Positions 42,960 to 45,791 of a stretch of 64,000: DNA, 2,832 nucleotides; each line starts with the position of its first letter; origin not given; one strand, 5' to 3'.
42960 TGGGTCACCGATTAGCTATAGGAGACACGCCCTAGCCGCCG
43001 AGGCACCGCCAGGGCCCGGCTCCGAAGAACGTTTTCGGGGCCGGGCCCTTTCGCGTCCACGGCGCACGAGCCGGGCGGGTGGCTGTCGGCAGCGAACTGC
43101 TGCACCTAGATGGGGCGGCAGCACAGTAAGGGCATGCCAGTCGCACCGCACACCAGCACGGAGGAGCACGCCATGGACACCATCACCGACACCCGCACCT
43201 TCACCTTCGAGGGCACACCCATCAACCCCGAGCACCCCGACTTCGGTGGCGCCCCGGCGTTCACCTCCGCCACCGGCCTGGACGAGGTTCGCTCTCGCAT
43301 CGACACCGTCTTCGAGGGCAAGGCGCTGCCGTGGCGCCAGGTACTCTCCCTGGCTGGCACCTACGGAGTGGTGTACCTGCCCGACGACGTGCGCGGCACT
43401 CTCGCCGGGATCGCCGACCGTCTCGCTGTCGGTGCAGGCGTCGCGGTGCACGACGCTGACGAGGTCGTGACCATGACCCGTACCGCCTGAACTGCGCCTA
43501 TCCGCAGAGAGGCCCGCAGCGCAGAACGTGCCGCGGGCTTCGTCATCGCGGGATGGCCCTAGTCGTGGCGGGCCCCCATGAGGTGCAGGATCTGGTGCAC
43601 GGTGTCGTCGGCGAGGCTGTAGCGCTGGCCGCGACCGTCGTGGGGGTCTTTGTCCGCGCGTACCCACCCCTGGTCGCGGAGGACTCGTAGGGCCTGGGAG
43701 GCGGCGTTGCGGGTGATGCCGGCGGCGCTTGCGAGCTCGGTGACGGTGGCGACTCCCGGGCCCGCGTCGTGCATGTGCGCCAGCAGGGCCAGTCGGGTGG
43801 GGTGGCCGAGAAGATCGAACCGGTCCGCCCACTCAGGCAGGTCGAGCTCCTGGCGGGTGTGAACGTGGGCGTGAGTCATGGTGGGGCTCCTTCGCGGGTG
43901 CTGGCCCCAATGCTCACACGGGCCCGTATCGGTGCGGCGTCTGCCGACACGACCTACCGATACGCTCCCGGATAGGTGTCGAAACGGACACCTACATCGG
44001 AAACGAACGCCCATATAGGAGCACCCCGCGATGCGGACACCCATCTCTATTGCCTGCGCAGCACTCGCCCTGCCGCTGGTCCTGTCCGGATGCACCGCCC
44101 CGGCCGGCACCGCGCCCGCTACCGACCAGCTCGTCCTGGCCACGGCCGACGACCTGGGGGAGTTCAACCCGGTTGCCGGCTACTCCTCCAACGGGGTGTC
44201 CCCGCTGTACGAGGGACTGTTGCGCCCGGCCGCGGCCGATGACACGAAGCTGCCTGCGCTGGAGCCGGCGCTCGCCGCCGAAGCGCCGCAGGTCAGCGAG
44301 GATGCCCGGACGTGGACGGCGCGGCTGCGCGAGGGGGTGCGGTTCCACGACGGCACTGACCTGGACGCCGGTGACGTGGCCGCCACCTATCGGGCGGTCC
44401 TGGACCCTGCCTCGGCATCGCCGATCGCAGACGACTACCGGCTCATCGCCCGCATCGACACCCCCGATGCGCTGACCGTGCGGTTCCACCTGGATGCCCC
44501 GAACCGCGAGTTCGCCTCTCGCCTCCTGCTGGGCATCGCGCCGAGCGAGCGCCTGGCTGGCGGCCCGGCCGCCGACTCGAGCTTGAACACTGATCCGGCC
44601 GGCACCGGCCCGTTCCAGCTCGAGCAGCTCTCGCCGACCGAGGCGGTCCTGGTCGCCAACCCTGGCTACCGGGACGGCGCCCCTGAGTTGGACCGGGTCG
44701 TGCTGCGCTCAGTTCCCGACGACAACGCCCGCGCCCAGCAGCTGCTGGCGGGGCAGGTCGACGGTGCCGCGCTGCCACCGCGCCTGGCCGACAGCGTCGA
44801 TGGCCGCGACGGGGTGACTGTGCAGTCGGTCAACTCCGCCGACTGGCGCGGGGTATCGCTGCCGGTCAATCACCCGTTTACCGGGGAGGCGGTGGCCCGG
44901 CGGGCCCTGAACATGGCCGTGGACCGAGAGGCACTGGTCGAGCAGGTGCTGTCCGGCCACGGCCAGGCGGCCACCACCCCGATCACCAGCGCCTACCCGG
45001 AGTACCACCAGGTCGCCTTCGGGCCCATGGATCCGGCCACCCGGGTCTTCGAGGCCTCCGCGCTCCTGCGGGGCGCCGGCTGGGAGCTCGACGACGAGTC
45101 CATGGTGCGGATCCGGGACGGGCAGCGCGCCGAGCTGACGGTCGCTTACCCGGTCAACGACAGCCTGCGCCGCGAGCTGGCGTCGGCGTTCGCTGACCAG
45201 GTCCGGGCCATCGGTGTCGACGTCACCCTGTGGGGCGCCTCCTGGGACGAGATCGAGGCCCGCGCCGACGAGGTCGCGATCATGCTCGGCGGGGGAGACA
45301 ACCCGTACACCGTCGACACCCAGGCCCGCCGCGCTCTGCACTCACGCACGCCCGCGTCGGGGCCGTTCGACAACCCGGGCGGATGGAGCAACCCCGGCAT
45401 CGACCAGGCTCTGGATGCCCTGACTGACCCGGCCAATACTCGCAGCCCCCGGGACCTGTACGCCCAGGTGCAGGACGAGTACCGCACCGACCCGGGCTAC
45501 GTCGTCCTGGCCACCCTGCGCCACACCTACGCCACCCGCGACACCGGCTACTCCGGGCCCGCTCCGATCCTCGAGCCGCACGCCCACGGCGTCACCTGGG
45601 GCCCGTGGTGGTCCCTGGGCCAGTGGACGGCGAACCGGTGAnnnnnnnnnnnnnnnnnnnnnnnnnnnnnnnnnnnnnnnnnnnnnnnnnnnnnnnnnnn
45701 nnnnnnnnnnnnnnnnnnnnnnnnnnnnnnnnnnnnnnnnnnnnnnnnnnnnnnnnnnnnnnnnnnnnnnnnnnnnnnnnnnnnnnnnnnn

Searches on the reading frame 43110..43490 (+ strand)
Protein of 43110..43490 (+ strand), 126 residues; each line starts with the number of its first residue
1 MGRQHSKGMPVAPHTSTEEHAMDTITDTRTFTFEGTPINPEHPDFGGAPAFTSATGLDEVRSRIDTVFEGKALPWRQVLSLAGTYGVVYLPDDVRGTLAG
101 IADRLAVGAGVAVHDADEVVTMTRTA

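Call 5: search_protein_families(library=pfam, proteins=[window:43110-43490:+], max_evalue=0.01)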
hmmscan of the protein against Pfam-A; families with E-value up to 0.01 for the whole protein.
window:43110-43490:+ (126 aa): 0 families

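Call 27: find_encoding_contigs(protein=window:43134-43490:+, flank=3500, max_places=10)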
Protein window:43134-43490:+ (118 aa): 1 contig read that carries it; 1 place shown.
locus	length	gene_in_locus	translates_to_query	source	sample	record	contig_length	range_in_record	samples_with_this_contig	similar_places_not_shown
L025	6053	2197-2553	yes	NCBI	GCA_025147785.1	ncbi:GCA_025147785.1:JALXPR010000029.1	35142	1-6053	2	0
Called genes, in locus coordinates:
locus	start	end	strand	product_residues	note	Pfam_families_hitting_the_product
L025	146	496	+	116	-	PF11774:Lsr2, PF23359:Lsr2_DNA-bd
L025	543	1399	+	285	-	PF13340:DUF4096, PF01609:DDE_Tnp_1, PF13586:DDE_Tnp_1_2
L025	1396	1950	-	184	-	-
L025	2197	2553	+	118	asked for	-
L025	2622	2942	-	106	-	PF12840:HTH_20, PF01047:MarR (weak), PF12802:MarR_2, PF09339:HTH_IclR (weak), PF13545:HTH_Crp_2 (weak)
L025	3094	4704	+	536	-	PF00496:SBP_bac_5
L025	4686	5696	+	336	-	PF19300:BPD_transp_1_N (faint), PF00528:BPD_transp_1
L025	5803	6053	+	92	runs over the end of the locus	-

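Call 38: search_protein_families(library=ncbifam, proteins=[window:43134-43490:+], max_evalue=0.01)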
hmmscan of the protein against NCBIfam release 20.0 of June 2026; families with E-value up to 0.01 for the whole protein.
window:43134-43490:+ (118 aa): 0 families

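Call 39: search_protein_families(library=padloc, proteins=[window:43134-43490:+], max_evalue=0.01)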
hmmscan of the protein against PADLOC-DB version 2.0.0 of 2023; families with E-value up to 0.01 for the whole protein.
window:43134-43490:+ (118 aa): 0 families

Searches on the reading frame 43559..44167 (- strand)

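Call 5: search_protein_families(library=pfam, proteins=[window:43559-44167:-], max_evalue=0.01)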
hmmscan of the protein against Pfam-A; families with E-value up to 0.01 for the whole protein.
window:43559-44167:- (202 aa): 10 families
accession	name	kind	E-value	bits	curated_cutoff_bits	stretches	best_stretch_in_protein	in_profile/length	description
PF12802.13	MarR_2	-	1.1e-11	45.1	27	1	123-179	5-60/61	MarR family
PF12840.13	HTH_20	-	1.4e-09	38.2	27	1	120-167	1-46/51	Helix-turn-helix domain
PF09339.16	HTH_IclR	-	6.6e-06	26.2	22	1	126-172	6-51/52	IclR helix-turn-helix domain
PF01047.28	MarR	-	1.3e-05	25.4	24.6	1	124-179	4-57/59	MarR family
PF13545.12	HTH_Crp_2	-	4.1e-05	23.9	27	1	140-170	23-53/70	Crp-like helix-turn-helix domain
PF01022.26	HTH_5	-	0.00015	22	22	1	122-169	1-45/47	Bacterial regulatory protein, arsR family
PF25213.1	HVO_A0261_N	-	0.00045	20.5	35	1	118-173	6-58/86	HVO_A0261 N-terminal domain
PF01978.25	TrmB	-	0.0006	20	25.6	1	138-174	21-57/68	Sugar-specific transcriptional regulator TrmB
PF13412.12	HTH_24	-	0.004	17.1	21.9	1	140-170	18-48/48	Winged helix-turn-helix DNA-binding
PF02082.26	Rrf2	-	0.0051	17.4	30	1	129-187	12-67/132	Iron-dependent Transcriptional regulator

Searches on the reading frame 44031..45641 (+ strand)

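Call 58: search_protein_families(library=pfam, proteins=[window:44031-45641:+], max_evalue=0.001)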
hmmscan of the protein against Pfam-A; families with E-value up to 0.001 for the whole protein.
window:44031-45641:+ (536 aa): 1 family
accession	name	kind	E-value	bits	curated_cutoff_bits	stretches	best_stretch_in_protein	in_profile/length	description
PF00496.27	SBP_bac_5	-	3.1e-73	247.5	32.4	1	77-422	2-347/368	Bacterial extracellular solute-binding proteins, family 5 Middle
